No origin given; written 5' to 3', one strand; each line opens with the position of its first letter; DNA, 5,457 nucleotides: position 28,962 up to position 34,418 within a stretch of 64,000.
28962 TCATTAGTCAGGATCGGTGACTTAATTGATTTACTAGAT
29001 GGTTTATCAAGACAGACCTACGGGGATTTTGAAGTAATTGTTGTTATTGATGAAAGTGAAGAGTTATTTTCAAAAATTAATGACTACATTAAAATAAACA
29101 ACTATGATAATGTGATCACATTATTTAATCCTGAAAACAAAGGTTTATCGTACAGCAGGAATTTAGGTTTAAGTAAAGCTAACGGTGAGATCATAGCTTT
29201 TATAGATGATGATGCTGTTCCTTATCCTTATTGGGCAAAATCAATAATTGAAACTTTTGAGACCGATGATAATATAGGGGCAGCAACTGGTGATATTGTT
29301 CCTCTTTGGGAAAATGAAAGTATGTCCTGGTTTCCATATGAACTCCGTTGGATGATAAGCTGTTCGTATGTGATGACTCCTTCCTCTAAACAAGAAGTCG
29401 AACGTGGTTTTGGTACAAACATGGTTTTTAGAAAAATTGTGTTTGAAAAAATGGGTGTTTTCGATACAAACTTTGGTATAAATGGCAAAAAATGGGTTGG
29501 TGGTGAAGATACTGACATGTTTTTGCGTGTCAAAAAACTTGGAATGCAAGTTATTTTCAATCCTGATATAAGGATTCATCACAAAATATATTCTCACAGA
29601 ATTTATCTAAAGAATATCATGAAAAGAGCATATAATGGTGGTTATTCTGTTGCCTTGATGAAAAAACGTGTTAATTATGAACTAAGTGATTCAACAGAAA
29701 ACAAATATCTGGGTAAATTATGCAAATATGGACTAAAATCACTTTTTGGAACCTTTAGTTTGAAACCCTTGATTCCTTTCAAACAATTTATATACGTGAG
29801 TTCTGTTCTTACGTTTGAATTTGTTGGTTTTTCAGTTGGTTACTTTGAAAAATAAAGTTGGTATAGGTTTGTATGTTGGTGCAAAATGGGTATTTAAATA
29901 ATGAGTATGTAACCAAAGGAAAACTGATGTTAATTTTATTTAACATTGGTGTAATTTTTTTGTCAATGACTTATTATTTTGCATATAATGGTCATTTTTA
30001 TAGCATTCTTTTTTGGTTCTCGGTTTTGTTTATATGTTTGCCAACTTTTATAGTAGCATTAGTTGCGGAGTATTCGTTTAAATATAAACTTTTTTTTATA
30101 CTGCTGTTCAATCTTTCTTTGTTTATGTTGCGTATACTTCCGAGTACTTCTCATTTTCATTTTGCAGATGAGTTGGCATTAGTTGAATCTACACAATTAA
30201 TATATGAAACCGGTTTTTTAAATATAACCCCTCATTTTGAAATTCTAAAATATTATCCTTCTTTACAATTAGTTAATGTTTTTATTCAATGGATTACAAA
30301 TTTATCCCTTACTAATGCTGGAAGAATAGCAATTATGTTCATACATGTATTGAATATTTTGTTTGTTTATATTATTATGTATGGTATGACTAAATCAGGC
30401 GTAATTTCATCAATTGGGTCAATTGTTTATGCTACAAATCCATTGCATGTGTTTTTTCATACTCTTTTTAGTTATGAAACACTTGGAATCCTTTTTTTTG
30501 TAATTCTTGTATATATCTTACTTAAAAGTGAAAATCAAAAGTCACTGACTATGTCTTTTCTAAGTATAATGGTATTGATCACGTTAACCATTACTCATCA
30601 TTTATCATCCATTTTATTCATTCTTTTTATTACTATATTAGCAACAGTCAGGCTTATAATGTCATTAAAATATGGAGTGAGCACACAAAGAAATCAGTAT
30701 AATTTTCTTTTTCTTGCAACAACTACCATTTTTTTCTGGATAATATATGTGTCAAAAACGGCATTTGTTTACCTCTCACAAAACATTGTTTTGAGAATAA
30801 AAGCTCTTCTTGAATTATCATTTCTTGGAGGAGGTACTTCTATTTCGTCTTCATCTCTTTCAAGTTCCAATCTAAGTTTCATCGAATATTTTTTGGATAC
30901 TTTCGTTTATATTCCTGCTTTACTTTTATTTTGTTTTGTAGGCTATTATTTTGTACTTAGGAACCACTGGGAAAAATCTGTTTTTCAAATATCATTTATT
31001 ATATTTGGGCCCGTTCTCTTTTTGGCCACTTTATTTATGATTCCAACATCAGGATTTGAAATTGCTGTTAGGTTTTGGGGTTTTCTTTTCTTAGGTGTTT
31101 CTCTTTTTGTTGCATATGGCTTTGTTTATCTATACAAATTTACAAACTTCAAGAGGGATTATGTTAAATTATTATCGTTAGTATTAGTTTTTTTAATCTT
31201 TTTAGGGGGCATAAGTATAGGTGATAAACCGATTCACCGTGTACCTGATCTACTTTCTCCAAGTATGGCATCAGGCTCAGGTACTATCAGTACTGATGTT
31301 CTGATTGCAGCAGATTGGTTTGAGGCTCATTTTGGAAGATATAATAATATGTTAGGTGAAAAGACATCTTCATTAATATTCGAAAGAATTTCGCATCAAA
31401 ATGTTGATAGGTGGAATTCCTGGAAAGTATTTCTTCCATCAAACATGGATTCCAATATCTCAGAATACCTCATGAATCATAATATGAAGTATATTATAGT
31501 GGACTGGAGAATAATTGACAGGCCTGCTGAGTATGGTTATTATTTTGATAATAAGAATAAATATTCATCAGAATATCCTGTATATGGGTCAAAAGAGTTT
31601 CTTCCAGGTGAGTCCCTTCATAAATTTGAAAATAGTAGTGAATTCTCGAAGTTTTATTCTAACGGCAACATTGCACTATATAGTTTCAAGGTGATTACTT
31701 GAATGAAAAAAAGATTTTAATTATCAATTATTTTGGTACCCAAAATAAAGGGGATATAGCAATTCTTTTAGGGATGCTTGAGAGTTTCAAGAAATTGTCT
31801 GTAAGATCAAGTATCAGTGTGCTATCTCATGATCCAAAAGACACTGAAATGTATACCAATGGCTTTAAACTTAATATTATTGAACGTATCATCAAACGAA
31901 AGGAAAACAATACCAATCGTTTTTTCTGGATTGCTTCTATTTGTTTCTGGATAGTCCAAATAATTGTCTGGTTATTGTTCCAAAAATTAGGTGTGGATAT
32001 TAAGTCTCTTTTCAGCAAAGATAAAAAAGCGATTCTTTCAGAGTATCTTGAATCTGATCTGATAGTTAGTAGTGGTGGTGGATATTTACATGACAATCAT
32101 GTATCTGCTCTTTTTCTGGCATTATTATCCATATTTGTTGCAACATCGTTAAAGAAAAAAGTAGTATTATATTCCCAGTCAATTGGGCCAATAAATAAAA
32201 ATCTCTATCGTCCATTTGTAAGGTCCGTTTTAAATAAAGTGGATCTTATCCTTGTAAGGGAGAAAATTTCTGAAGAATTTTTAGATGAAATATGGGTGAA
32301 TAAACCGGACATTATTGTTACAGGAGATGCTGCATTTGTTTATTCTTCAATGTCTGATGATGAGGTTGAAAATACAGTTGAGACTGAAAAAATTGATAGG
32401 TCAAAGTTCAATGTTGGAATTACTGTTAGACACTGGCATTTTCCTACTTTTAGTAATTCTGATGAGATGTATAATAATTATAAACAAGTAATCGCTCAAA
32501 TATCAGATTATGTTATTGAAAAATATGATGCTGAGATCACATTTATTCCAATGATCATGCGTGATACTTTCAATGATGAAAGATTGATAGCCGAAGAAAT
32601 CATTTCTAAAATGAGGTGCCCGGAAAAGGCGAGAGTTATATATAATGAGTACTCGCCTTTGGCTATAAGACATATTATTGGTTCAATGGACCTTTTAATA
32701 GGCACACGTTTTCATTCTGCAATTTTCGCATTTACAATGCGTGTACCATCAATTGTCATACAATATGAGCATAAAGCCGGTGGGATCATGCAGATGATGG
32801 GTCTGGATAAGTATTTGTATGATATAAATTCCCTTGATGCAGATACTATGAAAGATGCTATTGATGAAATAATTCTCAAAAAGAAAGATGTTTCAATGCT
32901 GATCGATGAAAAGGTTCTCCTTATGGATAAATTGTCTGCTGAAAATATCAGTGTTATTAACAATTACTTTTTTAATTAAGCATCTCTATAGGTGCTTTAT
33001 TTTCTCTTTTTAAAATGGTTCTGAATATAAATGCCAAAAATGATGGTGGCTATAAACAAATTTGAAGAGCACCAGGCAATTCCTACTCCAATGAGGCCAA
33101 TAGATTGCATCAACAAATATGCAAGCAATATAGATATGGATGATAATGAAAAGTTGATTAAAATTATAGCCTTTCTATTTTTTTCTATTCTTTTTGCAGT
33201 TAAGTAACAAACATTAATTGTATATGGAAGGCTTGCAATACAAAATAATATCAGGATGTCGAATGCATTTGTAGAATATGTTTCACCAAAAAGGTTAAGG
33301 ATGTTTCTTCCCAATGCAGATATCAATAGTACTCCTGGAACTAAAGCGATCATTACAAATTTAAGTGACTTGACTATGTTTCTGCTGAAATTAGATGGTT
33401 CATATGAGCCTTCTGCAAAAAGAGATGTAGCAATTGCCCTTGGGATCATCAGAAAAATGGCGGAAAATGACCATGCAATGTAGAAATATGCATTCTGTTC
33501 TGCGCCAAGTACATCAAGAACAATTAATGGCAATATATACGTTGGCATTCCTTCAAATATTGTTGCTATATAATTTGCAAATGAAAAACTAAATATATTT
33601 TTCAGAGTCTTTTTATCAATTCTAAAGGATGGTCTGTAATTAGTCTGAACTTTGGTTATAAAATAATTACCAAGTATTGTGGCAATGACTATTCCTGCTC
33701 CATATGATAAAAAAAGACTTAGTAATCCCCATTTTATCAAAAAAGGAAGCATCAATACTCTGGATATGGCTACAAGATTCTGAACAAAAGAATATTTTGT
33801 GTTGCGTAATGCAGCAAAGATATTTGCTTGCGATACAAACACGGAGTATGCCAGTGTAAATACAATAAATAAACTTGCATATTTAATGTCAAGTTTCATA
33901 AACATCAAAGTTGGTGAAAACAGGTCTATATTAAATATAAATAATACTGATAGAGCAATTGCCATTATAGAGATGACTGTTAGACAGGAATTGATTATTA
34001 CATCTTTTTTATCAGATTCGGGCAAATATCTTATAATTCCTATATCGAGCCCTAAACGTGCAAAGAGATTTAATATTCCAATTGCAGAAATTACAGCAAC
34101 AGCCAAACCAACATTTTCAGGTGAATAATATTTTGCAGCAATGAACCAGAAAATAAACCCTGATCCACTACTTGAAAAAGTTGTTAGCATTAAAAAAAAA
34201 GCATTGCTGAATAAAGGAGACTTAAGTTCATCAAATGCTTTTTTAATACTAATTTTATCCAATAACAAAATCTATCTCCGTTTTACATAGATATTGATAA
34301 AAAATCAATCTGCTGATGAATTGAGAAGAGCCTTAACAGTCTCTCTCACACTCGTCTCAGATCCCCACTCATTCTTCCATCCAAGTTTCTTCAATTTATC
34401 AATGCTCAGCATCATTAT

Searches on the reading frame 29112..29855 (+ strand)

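Call 82: search_protein_families(library=pfam, proteins=[window:29112-29855:+], max_evalue=0.00001)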
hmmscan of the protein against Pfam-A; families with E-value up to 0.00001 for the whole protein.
window:29112-29855:+ (247 aa): 4 families
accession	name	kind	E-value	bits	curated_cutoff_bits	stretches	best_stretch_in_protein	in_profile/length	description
PF00535.33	Glycos_transf_2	-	4.3e-13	50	23.3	1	4-114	58-167/168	Glycosyl transferase family 2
PF13632.12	Glyco_trans_2_3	-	2.7e-10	40.9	27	1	27-233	1-190/198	Glycosyl transferase family group 2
PF13641.12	Glyco_tranf_2_3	-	4.7e-06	27.2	27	1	10-158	69-212/230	Glycosyltransferase like family 2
PF10111.15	Glyco_tranf_2_2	-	4.9e-06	26.7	27.3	0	11-173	68-239/276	Glycosyltransferase like family 2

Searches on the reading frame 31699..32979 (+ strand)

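Call 82: search_protein_families(library=pfam, proteins=[window:31699-32979:+], max_evalue=0.00001)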
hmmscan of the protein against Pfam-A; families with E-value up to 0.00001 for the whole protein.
window:31699-32979:+ (426 aa): 1 family
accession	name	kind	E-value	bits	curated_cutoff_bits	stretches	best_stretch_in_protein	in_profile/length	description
PF04230.19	PS_pyruv_trans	-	8.9e-42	144.4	25.3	1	16-358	1-280/280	Polysaccharide pyruvyl transferase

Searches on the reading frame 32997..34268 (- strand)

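Call 82: search_protein_families(library=pfam, proteins=[window:32997-34268:-], max_evalue=0.00001)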
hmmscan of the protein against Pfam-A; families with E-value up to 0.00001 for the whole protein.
window:32997-34268:- (423 aa): 1 family
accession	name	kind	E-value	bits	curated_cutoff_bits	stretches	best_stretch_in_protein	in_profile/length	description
PF01943.22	Polysacc_synt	-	1.6e-15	57.7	28.2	1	21-283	3-266/274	Polysaccharide biosynthesis protein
